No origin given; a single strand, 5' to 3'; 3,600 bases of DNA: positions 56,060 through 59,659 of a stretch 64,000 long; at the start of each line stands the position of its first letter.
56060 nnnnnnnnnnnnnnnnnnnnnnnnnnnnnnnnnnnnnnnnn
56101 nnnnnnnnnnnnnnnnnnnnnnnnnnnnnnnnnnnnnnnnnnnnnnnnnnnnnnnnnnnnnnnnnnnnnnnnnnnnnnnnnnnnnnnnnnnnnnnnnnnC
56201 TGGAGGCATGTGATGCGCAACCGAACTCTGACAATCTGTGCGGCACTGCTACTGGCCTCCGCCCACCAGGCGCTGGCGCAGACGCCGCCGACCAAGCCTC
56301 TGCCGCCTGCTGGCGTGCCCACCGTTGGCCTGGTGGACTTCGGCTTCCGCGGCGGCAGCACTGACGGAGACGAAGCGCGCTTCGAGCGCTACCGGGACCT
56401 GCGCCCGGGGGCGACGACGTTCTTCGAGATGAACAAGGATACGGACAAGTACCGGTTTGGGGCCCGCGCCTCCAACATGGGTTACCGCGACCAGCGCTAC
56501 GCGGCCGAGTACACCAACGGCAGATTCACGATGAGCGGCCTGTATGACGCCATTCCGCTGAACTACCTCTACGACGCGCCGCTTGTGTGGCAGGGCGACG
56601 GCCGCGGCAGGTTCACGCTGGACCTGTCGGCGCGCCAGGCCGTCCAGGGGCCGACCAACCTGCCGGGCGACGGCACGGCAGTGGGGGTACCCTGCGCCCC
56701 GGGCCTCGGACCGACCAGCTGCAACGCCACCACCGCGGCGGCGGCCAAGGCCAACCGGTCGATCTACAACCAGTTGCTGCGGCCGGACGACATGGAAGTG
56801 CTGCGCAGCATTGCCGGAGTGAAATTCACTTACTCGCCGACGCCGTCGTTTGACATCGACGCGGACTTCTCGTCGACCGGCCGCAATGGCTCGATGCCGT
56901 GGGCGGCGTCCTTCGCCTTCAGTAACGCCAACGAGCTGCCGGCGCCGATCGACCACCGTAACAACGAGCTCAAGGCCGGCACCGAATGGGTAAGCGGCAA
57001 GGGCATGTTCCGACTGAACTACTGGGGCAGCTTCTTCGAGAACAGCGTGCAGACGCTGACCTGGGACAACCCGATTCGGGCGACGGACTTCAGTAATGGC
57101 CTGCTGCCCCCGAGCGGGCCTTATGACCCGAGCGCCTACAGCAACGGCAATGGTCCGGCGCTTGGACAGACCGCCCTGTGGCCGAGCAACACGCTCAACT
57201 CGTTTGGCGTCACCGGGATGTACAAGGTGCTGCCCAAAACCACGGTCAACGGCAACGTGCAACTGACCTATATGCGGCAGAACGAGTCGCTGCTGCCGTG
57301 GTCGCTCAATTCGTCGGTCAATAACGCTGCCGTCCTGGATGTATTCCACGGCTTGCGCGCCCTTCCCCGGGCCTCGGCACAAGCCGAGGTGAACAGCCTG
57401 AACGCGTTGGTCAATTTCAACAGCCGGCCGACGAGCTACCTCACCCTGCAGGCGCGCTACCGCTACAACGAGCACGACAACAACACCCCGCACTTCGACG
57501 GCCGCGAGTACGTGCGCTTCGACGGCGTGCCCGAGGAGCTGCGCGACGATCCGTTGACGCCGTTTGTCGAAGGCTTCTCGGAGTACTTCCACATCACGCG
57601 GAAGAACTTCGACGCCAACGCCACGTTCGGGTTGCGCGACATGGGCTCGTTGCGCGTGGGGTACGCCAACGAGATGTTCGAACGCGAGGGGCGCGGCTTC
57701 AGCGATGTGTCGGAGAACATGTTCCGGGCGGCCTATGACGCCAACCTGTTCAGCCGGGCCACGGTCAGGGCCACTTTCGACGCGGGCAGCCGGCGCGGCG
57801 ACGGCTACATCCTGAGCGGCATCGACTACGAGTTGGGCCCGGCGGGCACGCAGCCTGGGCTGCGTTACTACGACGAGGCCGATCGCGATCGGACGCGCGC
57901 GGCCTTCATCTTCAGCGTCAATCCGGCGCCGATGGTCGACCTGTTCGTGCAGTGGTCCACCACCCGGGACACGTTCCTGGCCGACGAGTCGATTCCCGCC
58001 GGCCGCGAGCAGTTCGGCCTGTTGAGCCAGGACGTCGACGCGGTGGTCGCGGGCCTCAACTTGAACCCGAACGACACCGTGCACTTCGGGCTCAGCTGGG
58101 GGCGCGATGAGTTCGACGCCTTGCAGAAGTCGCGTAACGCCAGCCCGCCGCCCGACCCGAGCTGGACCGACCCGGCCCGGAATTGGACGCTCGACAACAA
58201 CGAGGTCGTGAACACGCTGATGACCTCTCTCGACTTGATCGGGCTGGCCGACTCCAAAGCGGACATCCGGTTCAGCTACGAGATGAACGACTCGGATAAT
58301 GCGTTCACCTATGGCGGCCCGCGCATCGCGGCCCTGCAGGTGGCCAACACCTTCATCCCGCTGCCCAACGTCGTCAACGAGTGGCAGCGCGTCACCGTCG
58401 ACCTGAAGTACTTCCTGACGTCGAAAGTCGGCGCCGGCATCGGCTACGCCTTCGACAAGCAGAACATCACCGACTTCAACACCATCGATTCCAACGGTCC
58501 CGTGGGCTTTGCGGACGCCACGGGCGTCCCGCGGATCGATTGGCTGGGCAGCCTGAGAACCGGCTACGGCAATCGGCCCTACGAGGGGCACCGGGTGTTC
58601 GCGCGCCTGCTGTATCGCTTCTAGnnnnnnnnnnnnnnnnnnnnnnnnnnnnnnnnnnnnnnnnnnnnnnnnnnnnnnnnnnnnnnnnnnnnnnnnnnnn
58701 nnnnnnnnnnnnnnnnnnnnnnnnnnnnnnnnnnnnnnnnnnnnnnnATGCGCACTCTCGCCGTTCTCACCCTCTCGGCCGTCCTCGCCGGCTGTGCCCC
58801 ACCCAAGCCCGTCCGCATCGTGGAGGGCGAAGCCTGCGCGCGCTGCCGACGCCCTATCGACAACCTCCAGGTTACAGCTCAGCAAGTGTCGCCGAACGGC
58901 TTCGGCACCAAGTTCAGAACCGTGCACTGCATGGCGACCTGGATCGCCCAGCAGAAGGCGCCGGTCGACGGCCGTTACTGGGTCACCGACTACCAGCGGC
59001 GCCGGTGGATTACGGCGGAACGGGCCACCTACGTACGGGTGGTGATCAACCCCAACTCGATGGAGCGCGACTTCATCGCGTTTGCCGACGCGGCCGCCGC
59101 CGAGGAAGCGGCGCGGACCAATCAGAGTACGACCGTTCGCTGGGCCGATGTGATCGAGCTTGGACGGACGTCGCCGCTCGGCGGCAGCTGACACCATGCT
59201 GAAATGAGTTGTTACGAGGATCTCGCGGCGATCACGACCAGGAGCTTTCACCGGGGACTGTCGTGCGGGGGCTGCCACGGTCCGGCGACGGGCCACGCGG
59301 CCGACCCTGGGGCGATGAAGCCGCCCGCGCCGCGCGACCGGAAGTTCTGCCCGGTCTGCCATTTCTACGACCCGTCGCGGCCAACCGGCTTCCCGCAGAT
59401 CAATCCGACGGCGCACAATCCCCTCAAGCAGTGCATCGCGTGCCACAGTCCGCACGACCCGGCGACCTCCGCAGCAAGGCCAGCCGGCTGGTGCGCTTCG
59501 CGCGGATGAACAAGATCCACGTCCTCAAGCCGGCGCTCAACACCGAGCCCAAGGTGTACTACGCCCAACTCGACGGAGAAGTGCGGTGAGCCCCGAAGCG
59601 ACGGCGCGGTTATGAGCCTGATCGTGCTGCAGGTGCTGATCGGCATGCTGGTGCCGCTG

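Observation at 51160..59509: Multihaem locus joining an MtrA/MtrB-type porin-cytochrome conduit to two different inner-membrane quinol-oxidoreductase-like modules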

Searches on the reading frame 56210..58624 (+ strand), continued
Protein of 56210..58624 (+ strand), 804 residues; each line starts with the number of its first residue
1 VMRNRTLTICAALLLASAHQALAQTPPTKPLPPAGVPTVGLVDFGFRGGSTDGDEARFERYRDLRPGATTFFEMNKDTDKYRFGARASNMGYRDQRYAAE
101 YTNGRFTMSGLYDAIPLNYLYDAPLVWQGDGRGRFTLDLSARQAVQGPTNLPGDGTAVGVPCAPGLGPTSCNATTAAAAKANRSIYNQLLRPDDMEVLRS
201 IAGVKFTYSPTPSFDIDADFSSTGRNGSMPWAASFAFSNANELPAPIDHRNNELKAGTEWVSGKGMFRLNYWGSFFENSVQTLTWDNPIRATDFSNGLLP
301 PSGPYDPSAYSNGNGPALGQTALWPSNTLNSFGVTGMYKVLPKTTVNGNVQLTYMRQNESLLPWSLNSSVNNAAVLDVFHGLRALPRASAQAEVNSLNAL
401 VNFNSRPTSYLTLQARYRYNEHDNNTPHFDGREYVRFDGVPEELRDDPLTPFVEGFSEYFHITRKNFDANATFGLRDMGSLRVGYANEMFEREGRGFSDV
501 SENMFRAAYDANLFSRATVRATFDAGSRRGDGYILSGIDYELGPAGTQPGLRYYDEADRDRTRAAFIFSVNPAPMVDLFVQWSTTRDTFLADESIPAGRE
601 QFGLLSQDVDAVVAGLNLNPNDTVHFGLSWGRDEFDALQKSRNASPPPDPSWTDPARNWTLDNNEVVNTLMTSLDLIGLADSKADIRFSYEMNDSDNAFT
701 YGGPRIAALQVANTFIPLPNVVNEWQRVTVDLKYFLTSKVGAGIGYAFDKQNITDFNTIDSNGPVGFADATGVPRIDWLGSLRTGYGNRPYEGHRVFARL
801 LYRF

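Call 58: find_encoding_contigs(protein=P0279, flank=10000, max_places=3)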
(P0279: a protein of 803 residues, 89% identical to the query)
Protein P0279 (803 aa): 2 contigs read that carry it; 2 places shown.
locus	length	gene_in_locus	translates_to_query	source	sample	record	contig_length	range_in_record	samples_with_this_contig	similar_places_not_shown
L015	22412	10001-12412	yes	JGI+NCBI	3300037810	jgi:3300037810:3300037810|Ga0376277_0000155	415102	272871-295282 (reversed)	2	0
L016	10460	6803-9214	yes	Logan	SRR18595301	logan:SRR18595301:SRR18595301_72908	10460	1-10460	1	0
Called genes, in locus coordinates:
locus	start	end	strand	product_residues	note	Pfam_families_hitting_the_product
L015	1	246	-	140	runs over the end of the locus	PF00571:CBS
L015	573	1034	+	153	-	-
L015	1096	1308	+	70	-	-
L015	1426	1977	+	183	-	PF13590:DUF4136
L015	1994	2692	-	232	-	PF01988:VIT1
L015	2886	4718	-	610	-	PF00122:E1-E2_ATPase, PF00702:Hydrolase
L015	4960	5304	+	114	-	PF13442:Cytochrome_CBB3, PF00034:Cytochrom_C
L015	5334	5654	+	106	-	PF13442:Cytochrome_CBB3, PF00034:Cytochrom_C (weak)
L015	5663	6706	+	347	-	PF22113:Mtrc-MtrF_II-IV_dom (faint), PF09699:Paired_CXXCH_1 (faint), PF14537:Cytochrom_c3_2 (faint), PF14522:Cytochrome_C7 (weak)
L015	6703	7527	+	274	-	PF01292:Ni_hydr_CYTB (faint)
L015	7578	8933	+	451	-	PF03264:Cytochrom_NNT (weak), PF14522:Cytochrome_C7 (faint)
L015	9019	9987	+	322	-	PF13435:Cytochrome_C554 (faint), PF22113:Mtrc-MtrF_II-IV_dom (faint), PF14537:Cytochrom_c3_2 (faint), PF22678:Cytochrom_c_NrfB-like (weak), PF09699:Paired_CXXCH_1 (weak), PF14522:Cytochrome_C7 (weak), PF09699:Paired_CXXCH_1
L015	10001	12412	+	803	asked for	PF11854:MtrB_PioB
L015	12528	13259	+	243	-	PF02085:Cytochrom_CIII (faint), PF14522:Cytochrome_C7 (faint), PF09699:Paired_CXXCH_1 (faint), PF14537:Cytochrom_c3_2 (faint)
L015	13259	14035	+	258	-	PF12838:Fer4_7 (weak), PF13237:Fer4_10 (weak), PF13247:Fer4_11, PF12797:Fer4_2 (weak), PF00037:Fer4 (weak), PF12837:Fer4_6 (weak), PF12838:Fer4_7 (weak), PF13187:Fer4_9 (weak), +7 more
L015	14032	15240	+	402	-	PF03916:NrfD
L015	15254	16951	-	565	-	-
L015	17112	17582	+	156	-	PF00355:Rieske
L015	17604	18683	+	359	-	PF00033:Cytochrome_B, PF13631:Cytochrom_B_N_2, PF00032:Cytochrom_B_C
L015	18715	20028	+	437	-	PF02085:Cytochrom_CIII (faint), PF09699:Paired_CXXCH_1 (faint), PF14522:Cytochrome_C7 (faint), PF14537:Cytochrom_c3_2 (faint)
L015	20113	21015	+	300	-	PF00582:Usp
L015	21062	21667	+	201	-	-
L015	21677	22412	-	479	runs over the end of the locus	PF07732:Cu-oxidase_3, PF00394:Cu-oxidase, PF07731:Cu-oxidase_2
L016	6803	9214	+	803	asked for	PF11854:MtrB_PioB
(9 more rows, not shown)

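Call 59: find_encoding_contigs(protein=P0285, flank=10000, max_places=2)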
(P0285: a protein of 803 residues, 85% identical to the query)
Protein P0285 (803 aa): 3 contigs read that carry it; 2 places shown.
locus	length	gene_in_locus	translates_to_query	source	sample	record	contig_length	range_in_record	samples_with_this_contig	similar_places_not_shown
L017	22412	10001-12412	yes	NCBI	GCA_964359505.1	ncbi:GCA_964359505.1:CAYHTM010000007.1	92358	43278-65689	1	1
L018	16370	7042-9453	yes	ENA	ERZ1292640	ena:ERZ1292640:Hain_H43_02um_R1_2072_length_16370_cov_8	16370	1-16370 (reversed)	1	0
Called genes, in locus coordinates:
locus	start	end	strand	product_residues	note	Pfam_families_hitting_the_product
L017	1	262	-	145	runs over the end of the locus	PF00571:CBS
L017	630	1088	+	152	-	-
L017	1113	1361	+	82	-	-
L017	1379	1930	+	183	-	PF13590:DUF4136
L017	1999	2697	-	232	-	PF01988:VIT1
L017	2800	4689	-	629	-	PF00122:E1-E2_ATPase, PF00702:Hydrolase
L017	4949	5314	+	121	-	PF00034:Cytochrom_C, PF13442:Cytochrome_CBB3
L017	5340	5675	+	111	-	PF13442:Cytochrome_CBB3, PF00034:Cytochrom_C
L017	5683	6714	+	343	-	PF14537:Cytochrom_c3_2 (faint), PF22113:Mtrc-MtrF_II-IV_dom (faint), PF09699:Paired_CXXCH_1 (faint), PF22678:Cytochrom_c_NrfB-like (faint), PF14522:Cytochrome_C7 (weak)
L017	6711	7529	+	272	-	PF01292:Ni_hydr_CYTB (weak)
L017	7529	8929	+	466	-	PF03264:Cytochrom_NNT (weak), PF14522:Cytochrome_C7 (faint)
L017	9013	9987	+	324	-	PF13435:Cytochrome_C554 (faint), PF22113:Mtrc-MtrF_II-IV_dom (faint), PF02085:Cytochrom_CIII (faint), PF14537:Cytochrom_c3_2 (faint), PF22678:Cytochrom_c_NrfB-like (weak), PF09699:Paired_CXXCH_1 (weak), PF14522:Cytochrome_C7 (weak), PF09699:Paired_CXXCH_1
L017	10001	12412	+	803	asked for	PF11854:MtrB_PioB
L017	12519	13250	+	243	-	PF14537:Cytochrom_c3_2 (faint), PF09699:Paired_CXXCH_1 (faint), PF14522:Cytochrome_C7 (faint), PF22113:Mtrc-MtrF_II-IV_dom (weak)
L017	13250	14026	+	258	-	PF12838:Fer4_7 (weak), PF13187:Fer4_9 (weak), PF13237:Fer4_10 (weak), PF13247:Fer4_11, PF12797:Fer4_2 (weak), PF00037:Fer4 (weak), PF12837:Fer4_6 (weak), PF13237:Fer4_10, +8 more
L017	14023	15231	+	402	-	PF03916:NrfD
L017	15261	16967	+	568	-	-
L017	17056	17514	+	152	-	PF00355:Rieske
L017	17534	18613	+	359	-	PF00033:Cytochrome_B, PF13631:Cytochrom_B_N_2, PF00032:Cytochrom_B_C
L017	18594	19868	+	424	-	PF02085:Cytochrom_CIII (faint), PF14522:Cytochrome_C7 (faint), PF14537:Cytochrom_c3_2 (weak), PF09699:Paired_CXXCH_1 (weak)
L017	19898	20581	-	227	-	PF15609:PRTase_2 (faint), PF00156:Pribosyltran, PF14681:UPRTase (faint)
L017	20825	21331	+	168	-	PF00011:HSP20, PF17886:ArsA_HSP20 (weak)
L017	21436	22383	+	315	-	PF00582:Usp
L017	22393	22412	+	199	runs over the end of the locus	-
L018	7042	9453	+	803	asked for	PF11854:MtrB_PioB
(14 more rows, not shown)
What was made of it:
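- Rieske/cytochrome b/multihaem genes are conserved neighbours (calls 58, 59).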

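Call 78: predict_structure(alignment_id=A1)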
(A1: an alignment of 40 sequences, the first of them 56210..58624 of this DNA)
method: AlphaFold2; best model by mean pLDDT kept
length: 804 residues; sequences in the alignment: 40
mean_pLDDT: 63.7   pTM: 0.56
mean pLDDT of the five models: 63.7, 61.6, 60.5, 55.1, 54.1
residues with pLDDT >= 90: 132; 70-90: 241; 50-70: 148; < 50: 283
segments of 3 or more residues with pLDDT < 50: 1-5, 11-36, 50-67, 90-92, 118-195, 230-243, 281-324, 363-366, 449-456, 532-556, 594-599, 643-652, 756-788
pLDDT, mean of each block of 10 residues (from residue 1): 49 40 29 49 52 36 42 72 70 71 86 66 33 36 36 31 34 40 34 53 91 91 72 33 56 94 91 80 32 34 39 31 63 93 87 77 50 69 66 85 76 91 70 55 55 49 88 84 90 65 91 78 87 36 28 52 93 84 90 51 78 83 80 82 45 61 85 84 84 84 75 69 83 81 83 56 34 35 37 69 67
secondary structure, 60 per line:
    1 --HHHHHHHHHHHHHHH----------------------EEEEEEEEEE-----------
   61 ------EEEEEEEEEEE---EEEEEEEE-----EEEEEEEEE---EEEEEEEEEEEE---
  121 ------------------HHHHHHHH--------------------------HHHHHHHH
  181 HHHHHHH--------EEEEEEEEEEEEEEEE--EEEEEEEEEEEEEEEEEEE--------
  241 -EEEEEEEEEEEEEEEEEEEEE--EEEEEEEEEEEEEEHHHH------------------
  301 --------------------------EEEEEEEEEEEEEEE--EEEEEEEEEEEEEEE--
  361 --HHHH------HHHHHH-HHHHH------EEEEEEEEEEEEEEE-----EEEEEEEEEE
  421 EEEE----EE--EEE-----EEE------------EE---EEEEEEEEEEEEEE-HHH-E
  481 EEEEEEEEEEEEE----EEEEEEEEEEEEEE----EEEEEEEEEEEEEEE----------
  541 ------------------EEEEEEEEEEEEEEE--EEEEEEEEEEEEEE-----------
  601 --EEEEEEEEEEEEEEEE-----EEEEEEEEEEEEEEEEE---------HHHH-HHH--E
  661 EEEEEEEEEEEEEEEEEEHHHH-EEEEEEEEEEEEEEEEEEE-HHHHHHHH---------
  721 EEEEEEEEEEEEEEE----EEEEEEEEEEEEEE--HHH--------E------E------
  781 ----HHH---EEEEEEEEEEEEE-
elements in order (helices of 4 or more, strands of 3 or more residues): H3-17 E40-49 E67-77 E81-88 E94-102 E106-117 H139-146 H173-187 E196-211 E214-232 E242-262 E265-278 H279-282 E327-341 E344-358 H363-366 H373-378 H380-384 E391-405 E411-424 E433-435 E441-443 E461-474 E480-493 E498-511 E516-530 E559-573 E576-589 E603-618 E624-640 H650-653 E660-678 H679-682 E684-702 H704-711 E721-735 E740-753 E791-803
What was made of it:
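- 56210..58624 (+): g7: MtrB/PioB-family outer-membrane beta-barrel (804 aa) that would sheathe g6. The AF2 model has 26 long strands (call 78).
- On MtrB/PioB outer-membrane barrel: The AF2 model has 26 long strands, with mean pLDDT 63.7; strands are well predicted and loops poorly (call 78).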

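Call 81: fold_search(model_id=the predicted structure, library=pdb)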
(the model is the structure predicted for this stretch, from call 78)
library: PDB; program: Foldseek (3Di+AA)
matches with E <= 10: 743; with E <= 0.001: 157
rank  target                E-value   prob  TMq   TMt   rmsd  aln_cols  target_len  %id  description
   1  6r2q_B                1.1e-22  1.00  0.52  0.62   8.4       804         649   15  Structure of the Mtr complex (released 2020-04-22)
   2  4rdt_B                2.5e-08  1.00  0.30  0.36  12.4       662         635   10  Structure of the bacterial Zn-transporter ZnuD from Neisseria meningitidis (flexible conformation bound to a zinc ion) (released 2015-08-19)
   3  4rdt_A                2.7e-08  1.00  0.30  0.36  12.7       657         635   10  Structure of the bacterial Zn-transporter ZnuD from Neisseria meningitidis (flexible conformation bound to a zinc ion) (released 2015-08-19)
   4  4aip_A                3.2e-08  1.00  0.32  0.38  11.7       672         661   10  The FrpB iron transporter from Neisseria meningitidis (F3-3 variant) (released 2013-01-23)
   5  9c4o                  7.3e-08  1.00  0.29  0.34  15.5       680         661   10  Cryo-EM structure of PqqU with ligand PQQ (released 2024-06-19)
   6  4aip_C                9.4e-08  1.00  0.32  0.37  12.0       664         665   12  The FrpB iron transporter from Neisseria meningitidis (F3-3 variant) (released 2013-01-23)
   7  4aip_B                1.9e-07  1.00  0.32  0.37  11.4       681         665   11  The FrpB iron transporter from Neisseria meningitidis (F3-3 variant) (released 2013-01-23)
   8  4rvw                  2.4e-07  1.00  0.29  0.37  12.4       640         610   10  Structure of the bacterial Zn-transporter ZnuD from Neisseria meningitidis (soaked with 20 micromolar Zinc) (released 2015-08-19)
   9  5fr8_A                3.4e-07  1.00  0.32  0.35  12.0       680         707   11  Crystal structure of the siderophore receptor PirA from Acinetobacter baumannii (released 2016-05-11)
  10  4aiq                  7.3e-07  1.00  0.33  0.38  11.7       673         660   11  The FrpB iron transporter from Neisseria meningitidis (F5-1 variant) (released 2013-01-23)
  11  9nn6_A                1.1e-06  1.00  0.31  0.37  11.8       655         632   10  E. coli Cir in Complex with the RBD of Microcin V (released 2025-09-24)
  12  8ae1_A                1.2e-06  1.00  0.21  0.18  18.1       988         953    9  Structure of trimeric SlpA outer membrane protein (released 2022-11-30)
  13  6z9y_B                1.5e-06  1.00  0.28  0.33  12.7       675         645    9  Copper transporter OprC (released 2021-06-30)
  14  9a2z_MODEL_1_A        1.7e-06  1.00  0.32  0.33  12.5       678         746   11  Model of E. coli FepA by in-cell photo-crosslinking MS and deep learning (released 2023-02-24)
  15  8p98_A                1.8e-06  1.00  0.26  0.31  13.4       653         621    8  BtuB3G3 bound to cyanocobalamin with ordered EL8 (released 2023-08-16)
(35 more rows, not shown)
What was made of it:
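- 56210..58624 (+): The best Foldseek match is MtrB 6R2Q_B at E=1e-22 (call 81).
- On MtrB/PioB outer-membrane barrel: The next hits are 22-strand TonB-dependent transporters at 2.5e-8 (call 81).
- Closest known: Shewanella MtrCAB. Same: The g7 model is a 26-strand barrel whose best structural match is MtrB (calls 78, 81).
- MtrB is its top fold match, about 14 orders of magnitude in E-value ahead of the next class (calls 78, 81).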

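Call 86: search_protein_families(library=pfam, proteins=[L001:12526-13257:+, L001:13224-14030:+, L001:14027-15235:+, L015:2886-4718:-, L005:14304-16670:-, L005:12543-13793:+, L005:7328-8401:+], max_evalue=0.00001)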
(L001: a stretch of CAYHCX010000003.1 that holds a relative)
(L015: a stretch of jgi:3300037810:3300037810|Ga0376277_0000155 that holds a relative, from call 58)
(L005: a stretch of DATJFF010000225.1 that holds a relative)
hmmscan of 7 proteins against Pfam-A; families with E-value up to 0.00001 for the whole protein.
L001:12526-13257:+ (243 aa): 4 families
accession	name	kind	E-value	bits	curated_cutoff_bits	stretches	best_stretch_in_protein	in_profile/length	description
PF14522.11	Cytochrome_C7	-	5.5e-11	42.6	24.8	0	172-235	12-66/67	Cytochrome c7 and related cytochrome c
PF14537.11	Cytochrom_c3_2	-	7.9e-09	36.3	25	0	59-159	8-78/79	Cytochrome c3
PF09699.15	Paired_CXXCH_1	-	8.3e-08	32.2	20.6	0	175-211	8-39/41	Doubled CXXCH motif (Paired_CXXCH_1)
PF02085.21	Cytochrom_CIII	-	9.2e-08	32.8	22.9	0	169-236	26-83/101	Class III cytochrome C family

L001:13224-14030:+ (268 aa): 13 families
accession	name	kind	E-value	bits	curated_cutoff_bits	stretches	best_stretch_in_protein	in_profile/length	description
PF13247.11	Fer4_11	-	1.3e-28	99.6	26.2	1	134-228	3-99/100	4Fe-4S dicluster domain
PF12838.12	Fer4_7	-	1.7e-14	54.5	27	2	172-223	1-52/52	4Fe-4S dicluster domain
PF13237.11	Fer4_10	-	1.7e-14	53.9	25.5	2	167-220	3-53/53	4Fe-4S dicluster domain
PF00037.32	Fer4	-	5.7e-14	51.7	21.1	1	167-188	2-23/24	4Fe-4S binding domain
PF12837.12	Fer4_6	-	3.6e-13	49.2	25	1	165-187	1-23/24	4Fe-4S binding domain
PF13187.11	Fer4_9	-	1.3e-11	44.7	27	0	172-223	1-51/52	4Fe-4S dicluster domain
PF12797.12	Fer4_2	-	2.6e-11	43.1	24.5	1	165-185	2-22/22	4Fe-4S binding domain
PF14697.11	Fer4_21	-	2e-08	34.7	35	0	168-222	3-54/59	4Fe-4S dicluster domain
PF25160.1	LdpA_Fe-S-bd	-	2.8e-08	33.8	27.6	0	146-186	6-41/49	LdpA Fe-S cluster-binding domain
PF13534.11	Fer4_17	-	5.7e-07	30.4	22.2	0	172-201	1-30/61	4Fe-4S dicluster domain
PF12798.12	Fer4_3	-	6.1e-07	30.2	27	0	173-187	1-15/15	4Fe-4S binding domain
PF13183.11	Fer4_8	-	2.8e-06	28.2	27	0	67-156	1-67/68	4Fe-4S dicluster domain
PF13484.11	Fer4_16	-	6.9e-06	27.2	30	0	70-84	1-15/66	4Fe-4S double cluster binding domain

L001:14027-15235:+ (402 aa): 1 family
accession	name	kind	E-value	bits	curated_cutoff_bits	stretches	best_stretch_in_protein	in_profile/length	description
PF03916.19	NrfD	-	1.3e-38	133.9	25.8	1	26-348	8-311/313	Polysulphide reductase, NrfD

L015:2886-4718:- (610 aa): 2 families
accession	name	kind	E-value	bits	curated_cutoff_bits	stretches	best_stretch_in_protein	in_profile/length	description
PF00122.25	E1-E2_ATPase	-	4.1e-39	134.4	28.1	1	118-285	6-181/181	E1-E2 ATPase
PF00702.32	Hydrolase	-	2.9e-21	77.2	26.4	1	302-511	2-190/191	haloacid dehalogenase-like hydrolase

L005:14304-16670:- (788 aa): 4 families
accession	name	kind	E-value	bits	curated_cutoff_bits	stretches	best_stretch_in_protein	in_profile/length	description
PF00122.25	E1-E2_ATPase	-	8.6e-58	195.3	28.1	1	275-454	2-179/181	E1-E2 ATPase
PF00702.32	Hydrolase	-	2.8e-39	135.9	26.4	1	472-689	1-191/191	haloacid dehalogenase-like hydrolase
PF00403.32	HMA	-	1.3e-16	61.1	24.8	1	19-80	1-62/62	Heavy-metal-associated domain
PF08282.18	Hydrolase_3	-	6.5e-07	29.8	20.9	1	663-721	197-255/255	haloacid dehalogenase-like hydrolase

L005:12543-13793:+ (416 aa): 2 families
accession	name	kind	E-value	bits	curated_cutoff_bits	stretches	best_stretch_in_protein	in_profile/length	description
PF13194.11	DUF4010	-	5.5e-52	177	30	1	181-389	2-210/210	Domain of unknown function (DUF4010)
PF02308.21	MgtC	-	1.7e-11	44.9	31.4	1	8-131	1-120/121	MgtC family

L005:7328-8401:+ (357 aa): 5 families
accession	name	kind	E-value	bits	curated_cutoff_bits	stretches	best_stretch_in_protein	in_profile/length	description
PF00158.32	Sigma54_activat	-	1.7e-68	230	20.2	1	28-193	2-167/168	Sigma-54 interaction domain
PF25601.1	AAA_lid_14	-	5.3e-23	81.1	27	1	199-277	1-79/87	AAA+ ATPase lid domain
PF14532.12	Sigma54_activ_2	-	2.4e-19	70.4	25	1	28-198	1-138/138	Sigma-54 interaction domain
PF02954.25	HTH_8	-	1.3e-12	47.7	22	1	300-340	2-42/42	Bacterial regulatory protein, Fis family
PF07728.20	AAA_5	-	1.9e-07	31.6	22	1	51-155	2-102/139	AAA domain (dynein-related subfamily)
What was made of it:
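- Close relatives add a third quinone module (octahaem/NrfC/NrfD) and a Rieske/cytochrome b complex around mtrAB (calls 58, 59, 86).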

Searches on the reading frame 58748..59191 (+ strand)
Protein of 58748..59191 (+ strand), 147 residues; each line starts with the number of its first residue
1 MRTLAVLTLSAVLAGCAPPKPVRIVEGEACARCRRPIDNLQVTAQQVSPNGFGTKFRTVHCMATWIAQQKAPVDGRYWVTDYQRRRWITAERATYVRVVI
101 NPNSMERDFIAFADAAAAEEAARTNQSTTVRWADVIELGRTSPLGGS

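Call 3: search_protein_families(library=pfam, proteins=[window:58748-59191:+], max_evalue=0.01)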
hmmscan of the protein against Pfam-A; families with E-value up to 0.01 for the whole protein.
window:58748-59191:+ (147 aa): 1 family
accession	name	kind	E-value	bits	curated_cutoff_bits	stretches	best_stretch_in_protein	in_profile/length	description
PF05573.18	NosL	-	1.1e-09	39.2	24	1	21-135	1-126/131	NosL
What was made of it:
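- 58748..59191 (+): g8: NosL-like lipoprotein. Pfam NosL 39 bits, above the 24 cut-off (call 3).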

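Call 4: search_protein_families(library=ncbifam, proteins=[window:58748-59191:+], max_evalue=0.01)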
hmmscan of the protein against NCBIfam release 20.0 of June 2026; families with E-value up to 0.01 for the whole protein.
window:58748-59191:+ (147 aa): 0 families

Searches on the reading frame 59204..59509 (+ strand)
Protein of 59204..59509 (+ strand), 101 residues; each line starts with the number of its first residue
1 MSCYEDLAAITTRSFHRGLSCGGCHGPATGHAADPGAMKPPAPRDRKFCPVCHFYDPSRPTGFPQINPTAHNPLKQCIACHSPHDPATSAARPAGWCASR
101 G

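Call 3: search_protein_families(library=pfam, proteins=[window:59204-59509:+], max_evalue=0.01)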
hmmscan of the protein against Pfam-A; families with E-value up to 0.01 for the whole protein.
window:59204-59509:+ (101 aa): 3 families
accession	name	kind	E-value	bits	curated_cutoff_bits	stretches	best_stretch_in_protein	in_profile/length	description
PF14522.11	Cytochrome_C7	-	3.8e-05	23.9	24.8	1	17-82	12-67/67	Cytochrome c7 and related cytochrome c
PF14537.11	Cytochrom_c3_2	-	0.0018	19.2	25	1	17-88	5-71/79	Cytochrome c3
PF02085.21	Cytochrom_CIII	-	0.0077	17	22.9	0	14-93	26-94/101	Class III cytochrome C family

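Call 4: search_protein_families(library=ncbifam, proteins=[window:59204-59509:+], max_evalue=0.01)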
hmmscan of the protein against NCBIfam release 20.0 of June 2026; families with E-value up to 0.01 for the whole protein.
window:59204-59509:+ (101 aa): 4 families
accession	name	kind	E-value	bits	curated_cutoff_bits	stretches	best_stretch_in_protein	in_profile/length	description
NF041198.1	UshA_like_PCGU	equivalog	3.5e-05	22.6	275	1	9-54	463-509/519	UshA-like (seleno)protein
TIGR03508.1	decahem_SO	subfamily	0.0024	17.4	192.2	1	16-87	32-107/258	DmsE family decaheme c-type cytochrome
TIGR03507.1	decahem_SO1788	subfamily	0.0031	16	209.3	0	11-57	154-192/672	OmcA/MtrC family decaheme c-type cytochrome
TIGR03153.1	cytochr_NrfH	equivalog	0.0038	17.3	134.2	0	45-88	27-66/138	cytochrome c nitrite reductase small subunit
